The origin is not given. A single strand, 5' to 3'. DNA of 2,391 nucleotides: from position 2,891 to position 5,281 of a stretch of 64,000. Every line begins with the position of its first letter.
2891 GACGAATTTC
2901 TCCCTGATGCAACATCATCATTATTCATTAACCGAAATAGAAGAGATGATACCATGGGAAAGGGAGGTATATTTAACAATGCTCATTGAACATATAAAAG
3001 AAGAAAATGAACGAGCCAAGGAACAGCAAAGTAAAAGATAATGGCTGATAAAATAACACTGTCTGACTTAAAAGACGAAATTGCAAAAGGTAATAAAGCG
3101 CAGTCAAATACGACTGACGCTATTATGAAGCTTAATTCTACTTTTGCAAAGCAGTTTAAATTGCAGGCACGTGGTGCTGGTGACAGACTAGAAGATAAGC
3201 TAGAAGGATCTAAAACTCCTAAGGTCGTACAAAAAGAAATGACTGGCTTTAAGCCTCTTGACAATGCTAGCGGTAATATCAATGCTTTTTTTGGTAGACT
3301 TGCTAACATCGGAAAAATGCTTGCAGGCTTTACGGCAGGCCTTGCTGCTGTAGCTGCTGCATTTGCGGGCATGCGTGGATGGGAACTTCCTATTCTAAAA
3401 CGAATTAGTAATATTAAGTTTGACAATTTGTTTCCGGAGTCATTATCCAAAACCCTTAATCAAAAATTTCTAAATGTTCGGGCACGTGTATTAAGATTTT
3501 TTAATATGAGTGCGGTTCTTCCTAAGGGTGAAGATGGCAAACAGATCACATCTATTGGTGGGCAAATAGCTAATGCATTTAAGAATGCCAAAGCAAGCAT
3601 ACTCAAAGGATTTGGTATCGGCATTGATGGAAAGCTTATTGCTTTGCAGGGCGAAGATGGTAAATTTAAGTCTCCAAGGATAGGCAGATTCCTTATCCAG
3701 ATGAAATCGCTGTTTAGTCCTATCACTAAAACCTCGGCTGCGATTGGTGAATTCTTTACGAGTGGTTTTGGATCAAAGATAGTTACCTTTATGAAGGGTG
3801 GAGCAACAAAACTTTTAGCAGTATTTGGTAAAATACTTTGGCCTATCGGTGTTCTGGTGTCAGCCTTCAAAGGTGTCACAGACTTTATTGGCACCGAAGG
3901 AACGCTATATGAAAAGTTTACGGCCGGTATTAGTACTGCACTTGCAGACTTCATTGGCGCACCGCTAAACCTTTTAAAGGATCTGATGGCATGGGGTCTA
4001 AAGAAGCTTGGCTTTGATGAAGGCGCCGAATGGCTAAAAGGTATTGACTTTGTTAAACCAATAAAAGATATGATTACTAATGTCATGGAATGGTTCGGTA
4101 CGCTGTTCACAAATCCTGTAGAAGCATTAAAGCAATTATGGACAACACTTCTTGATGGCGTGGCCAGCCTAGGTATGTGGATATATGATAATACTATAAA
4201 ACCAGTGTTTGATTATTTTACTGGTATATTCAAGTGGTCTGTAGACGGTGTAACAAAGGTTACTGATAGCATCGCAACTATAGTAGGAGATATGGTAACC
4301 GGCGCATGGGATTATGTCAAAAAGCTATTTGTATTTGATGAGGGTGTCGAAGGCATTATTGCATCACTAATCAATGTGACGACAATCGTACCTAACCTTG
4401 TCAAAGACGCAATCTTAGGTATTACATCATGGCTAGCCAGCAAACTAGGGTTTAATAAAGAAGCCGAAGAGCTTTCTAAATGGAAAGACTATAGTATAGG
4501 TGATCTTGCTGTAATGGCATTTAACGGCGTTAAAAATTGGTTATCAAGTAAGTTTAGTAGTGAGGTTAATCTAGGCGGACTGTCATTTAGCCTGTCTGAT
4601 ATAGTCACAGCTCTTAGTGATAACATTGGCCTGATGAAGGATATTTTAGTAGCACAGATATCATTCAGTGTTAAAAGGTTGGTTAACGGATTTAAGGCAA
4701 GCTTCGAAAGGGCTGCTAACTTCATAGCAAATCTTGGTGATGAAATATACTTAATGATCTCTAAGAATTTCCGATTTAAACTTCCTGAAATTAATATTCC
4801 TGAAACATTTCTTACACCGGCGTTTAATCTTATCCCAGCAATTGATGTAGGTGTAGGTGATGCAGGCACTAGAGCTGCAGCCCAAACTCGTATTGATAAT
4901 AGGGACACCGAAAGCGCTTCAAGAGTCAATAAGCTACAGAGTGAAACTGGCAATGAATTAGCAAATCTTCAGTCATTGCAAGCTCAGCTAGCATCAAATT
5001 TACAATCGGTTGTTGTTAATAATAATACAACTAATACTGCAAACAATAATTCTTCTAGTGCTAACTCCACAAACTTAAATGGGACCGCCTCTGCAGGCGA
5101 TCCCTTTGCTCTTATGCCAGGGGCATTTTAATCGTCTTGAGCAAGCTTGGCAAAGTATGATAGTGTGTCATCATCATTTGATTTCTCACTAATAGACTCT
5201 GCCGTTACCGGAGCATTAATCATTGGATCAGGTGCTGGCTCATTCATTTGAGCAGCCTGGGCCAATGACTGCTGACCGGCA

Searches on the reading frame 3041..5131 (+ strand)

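Call 13: search_protein_families(library=phrogs, proteins=[window:3041-5131:+], max_evalue=0.001)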
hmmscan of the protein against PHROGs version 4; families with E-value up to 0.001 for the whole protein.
window:3041-5131:+ (696 aa): 2 families
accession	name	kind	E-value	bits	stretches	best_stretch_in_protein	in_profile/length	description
phrog_27688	-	unknown function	1.5e-12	48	1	243-435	215-402/567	-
phrog_6090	-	tail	7.7e-06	24.8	1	255-476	864-1087/1853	tail length tape measure protein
